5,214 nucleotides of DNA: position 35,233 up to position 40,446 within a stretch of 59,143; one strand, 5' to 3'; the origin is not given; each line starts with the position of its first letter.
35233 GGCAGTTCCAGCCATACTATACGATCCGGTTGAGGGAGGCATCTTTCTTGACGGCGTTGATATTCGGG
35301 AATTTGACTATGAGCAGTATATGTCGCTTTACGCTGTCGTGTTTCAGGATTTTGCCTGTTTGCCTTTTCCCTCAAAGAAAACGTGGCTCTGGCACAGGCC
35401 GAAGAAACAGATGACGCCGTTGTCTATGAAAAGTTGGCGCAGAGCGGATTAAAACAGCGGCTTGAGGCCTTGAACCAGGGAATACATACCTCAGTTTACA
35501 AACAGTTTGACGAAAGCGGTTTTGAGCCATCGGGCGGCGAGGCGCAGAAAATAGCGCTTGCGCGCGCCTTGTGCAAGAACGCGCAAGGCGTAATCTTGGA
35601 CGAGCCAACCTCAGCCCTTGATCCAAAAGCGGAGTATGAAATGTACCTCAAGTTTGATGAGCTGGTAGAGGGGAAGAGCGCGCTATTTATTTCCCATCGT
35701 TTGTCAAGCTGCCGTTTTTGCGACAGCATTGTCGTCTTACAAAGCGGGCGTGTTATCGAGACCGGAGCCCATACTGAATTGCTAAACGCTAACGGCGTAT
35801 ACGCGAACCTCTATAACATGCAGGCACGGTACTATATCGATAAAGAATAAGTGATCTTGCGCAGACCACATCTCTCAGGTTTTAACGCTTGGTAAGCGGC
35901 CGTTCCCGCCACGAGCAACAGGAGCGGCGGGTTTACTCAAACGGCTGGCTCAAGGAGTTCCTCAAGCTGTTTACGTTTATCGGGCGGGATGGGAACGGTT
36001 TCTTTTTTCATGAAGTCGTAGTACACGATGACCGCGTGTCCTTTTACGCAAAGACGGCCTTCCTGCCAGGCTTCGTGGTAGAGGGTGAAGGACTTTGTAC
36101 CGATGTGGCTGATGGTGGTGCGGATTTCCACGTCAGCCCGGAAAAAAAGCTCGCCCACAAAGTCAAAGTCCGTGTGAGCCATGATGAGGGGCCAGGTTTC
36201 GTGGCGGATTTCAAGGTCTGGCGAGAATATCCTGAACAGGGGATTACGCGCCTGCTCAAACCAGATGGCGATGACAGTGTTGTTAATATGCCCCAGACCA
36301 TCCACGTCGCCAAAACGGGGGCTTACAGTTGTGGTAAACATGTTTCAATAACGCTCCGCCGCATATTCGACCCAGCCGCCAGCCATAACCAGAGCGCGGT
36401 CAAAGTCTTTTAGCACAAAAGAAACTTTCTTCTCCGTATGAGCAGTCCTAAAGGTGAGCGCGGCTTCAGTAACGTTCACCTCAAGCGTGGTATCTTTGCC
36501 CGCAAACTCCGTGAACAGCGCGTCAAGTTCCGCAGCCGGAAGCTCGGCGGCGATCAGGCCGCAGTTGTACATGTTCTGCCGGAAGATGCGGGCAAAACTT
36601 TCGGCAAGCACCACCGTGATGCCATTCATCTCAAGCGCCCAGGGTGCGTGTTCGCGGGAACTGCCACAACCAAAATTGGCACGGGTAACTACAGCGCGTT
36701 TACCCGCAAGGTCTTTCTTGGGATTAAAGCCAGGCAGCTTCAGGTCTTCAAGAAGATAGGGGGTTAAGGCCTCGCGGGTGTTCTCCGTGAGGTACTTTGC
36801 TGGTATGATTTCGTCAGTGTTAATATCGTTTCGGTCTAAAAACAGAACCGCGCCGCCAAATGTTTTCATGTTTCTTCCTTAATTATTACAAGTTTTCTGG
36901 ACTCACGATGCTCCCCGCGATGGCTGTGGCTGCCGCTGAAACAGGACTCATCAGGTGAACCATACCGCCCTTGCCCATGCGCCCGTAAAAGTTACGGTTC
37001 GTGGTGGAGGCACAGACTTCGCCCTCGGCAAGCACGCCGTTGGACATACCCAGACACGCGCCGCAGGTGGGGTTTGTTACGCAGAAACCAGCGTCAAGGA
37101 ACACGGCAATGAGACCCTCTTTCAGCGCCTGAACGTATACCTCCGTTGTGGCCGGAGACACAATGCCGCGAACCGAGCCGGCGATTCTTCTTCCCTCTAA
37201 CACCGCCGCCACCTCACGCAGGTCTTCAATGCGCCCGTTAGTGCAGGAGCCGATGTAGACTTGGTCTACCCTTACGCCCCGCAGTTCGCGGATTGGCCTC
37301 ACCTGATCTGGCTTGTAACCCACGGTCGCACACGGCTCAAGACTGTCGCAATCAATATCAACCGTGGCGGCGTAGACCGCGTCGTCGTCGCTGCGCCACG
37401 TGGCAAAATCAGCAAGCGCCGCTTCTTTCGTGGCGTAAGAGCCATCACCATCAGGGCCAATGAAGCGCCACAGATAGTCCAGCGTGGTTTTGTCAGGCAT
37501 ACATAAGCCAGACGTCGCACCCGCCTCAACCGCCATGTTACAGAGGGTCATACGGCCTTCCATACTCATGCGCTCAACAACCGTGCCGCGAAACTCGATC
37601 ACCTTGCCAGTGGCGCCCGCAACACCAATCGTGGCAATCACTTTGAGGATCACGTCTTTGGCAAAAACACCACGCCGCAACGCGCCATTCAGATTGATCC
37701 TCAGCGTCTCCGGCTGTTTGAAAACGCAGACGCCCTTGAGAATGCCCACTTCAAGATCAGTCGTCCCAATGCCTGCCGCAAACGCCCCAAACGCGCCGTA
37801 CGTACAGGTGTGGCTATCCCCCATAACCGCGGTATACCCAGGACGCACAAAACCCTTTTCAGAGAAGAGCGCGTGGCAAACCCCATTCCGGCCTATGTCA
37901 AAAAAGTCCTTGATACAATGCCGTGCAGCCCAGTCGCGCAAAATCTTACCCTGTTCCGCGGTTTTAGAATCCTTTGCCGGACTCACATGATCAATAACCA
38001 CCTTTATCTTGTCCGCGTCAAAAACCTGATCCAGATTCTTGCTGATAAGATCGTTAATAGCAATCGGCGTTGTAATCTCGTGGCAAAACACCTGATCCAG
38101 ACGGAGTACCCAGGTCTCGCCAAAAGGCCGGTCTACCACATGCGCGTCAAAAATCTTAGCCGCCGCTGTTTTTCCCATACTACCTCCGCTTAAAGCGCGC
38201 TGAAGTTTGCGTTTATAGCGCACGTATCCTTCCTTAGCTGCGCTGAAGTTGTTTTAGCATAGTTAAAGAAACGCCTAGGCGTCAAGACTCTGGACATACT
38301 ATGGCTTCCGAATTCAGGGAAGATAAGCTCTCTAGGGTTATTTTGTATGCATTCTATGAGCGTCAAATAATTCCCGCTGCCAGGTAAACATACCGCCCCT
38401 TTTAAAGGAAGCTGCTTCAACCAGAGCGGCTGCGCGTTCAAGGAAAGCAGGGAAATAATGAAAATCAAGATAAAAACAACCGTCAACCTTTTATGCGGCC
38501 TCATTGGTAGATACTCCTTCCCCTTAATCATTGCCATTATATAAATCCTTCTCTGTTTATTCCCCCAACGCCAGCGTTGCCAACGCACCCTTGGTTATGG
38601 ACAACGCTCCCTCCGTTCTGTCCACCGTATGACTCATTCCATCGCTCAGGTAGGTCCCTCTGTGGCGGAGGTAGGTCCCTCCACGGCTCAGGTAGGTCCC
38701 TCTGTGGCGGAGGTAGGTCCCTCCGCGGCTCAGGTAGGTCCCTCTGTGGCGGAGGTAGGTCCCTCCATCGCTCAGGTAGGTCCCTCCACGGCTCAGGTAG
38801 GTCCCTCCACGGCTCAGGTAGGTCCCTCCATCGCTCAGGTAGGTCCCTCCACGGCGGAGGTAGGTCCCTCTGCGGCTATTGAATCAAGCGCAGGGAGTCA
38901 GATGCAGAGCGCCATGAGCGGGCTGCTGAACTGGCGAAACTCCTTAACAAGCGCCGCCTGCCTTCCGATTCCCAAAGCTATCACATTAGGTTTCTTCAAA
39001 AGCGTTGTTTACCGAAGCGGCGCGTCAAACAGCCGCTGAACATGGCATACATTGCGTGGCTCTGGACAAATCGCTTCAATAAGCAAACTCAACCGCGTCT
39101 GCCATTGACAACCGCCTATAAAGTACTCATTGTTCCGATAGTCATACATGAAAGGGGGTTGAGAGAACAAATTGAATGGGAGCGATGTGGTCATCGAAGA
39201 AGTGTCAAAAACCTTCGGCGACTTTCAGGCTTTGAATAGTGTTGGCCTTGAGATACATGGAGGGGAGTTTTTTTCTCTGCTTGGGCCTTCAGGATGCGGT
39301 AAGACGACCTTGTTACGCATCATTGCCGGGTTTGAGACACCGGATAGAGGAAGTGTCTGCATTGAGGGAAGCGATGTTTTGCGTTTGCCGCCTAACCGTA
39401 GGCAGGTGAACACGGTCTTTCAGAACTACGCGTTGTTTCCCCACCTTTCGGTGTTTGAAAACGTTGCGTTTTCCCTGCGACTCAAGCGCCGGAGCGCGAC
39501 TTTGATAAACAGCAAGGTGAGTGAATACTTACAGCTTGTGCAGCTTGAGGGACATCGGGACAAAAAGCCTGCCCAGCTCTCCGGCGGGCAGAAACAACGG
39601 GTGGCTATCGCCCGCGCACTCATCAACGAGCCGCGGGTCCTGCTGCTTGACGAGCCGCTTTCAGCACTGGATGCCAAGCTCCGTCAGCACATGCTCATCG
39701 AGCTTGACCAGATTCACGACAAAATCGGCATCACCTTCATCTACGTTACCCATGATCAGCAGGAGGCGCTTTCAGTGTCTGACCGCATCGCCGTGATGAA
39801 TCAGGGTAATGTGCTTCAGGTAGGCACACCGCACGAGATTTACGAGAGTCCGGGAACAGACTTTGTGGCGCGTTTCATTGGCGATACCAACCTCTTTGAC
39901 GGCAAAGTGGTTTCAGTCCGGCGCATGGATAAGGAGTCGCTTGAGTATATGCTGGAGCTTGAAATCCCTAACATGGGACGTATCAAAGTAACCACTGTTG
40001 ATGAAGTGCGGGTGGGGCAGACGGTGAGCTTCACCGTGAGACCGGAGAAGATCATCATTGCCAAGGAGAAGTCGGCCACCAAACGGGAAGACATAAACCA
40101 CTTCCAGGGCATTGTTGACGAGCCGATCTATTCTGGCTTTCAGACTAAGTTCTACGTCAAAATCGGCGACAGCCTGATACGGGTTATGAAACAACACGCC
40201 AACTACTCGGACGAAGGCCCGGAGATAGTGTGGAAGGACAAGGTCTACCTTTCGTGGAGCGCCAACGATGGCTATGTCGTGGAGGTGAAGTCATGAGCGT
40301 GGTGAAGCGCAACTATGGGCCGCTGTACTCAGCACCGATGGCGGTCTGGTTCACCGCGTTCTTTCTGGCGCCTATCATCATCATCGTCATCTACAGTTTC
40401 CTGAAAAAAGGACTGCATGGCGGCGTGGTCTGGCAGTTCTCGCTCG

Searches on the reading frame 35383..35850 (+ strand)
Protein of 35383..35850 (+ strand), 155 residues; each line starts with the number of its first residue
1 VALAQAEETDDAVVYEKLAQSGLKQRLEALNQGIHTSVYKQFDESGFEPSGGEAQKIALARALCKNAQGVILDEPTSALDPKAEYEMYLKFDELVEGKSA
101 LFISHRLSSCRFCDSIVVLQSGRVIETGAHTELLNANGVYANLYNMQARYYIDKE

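Call 40: search_protein_families(library=pfam, proteins=[window:35383-35850:+], max_evalue=0.00001)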
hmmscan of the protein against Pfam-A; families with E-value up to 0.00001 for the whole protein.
window:35383-35850:+ (155 aa): 1 family
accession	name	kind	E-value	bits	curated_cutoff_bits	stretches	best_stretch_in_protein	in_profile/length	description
PF00005.33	ABC_tran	-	4.7e-07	30.9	25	1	37-77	97-137/137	ABC transporter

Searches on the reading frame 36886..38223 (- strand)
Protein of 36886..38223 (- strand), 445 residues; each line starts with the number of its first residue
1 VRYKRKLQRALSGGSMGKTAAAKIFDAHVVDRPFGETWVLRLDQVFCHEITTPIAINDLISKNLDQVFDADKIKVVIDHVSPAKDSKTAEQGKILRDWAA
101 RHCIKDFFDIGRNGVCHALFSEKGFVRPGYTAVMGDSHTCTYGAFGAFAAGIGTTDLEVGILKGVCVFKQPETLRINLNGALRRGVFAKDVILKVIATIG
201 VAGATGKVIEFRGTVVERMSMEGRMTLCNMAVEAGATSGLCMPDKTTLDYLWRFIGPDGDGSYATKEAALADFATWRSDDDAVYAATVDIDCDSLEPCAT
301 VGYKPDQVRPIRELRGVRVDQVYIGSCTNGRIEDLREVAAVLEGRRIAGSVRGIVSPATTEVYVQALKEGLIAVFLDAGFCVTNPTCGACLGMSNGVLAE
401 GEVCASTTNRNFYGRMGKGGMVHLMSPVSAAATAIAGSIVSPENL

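Call 40: search_protein_families(library=pfam, proteins=[window:36886-38223:-], max_evalue=0.00001)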
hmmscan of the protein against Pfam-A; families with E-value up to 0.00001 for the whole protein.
window:36886-38223:- (445 aa): 1 family
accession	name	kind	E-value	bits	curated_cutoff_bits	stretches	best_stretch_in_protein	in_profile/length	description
PF00330.25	Aconitase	-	4.6e-110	369.2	28.7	2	23-313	2-305/463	Aconitase family (aconitate hydratase)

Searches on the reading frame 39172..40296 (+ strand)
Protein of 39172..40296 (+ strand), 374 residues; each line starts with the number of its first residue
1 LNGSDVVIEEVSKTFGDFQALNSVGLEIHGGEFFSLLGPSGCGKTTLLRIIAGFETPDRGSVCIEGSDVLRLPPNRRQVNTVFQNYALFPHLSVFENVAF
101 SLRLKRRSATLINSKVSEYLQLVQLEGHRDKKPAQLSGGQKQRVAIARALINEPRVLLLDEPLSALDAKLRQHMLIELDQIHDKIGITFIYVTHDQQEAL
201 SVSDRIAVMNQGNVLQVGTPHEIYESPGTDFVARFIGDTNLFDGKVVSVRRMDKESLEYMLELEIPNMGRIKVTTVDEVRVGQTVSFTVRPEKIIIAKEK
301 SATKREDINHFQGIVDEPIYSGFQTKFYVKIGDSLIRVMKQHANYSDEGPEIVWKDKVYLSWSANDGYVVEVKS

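Call 41: search_protein_families(library=pfam, proteins=[window:39172-40296:+], max_evalue=0.00001)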
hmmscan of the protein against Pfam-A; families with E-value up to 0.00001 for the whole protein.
window:39172-40296:+ (374 aa): 3 families
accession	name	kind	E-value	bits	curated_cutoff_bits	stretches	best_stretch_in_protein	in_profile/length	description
PF00005.33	ABC_tran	-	6.4e-37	127.6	25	1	21-163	1-136/137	ABC transporter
PF08402.16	TOBE_2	-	1.1e-09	38.7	21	1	288-369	2-75/76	TOBE domain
PF13304.12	AAA_21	-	7.3e-06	26.7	27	0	133-196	235-300/304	AAA domain, putative AbiEii toxin, Type IV TA system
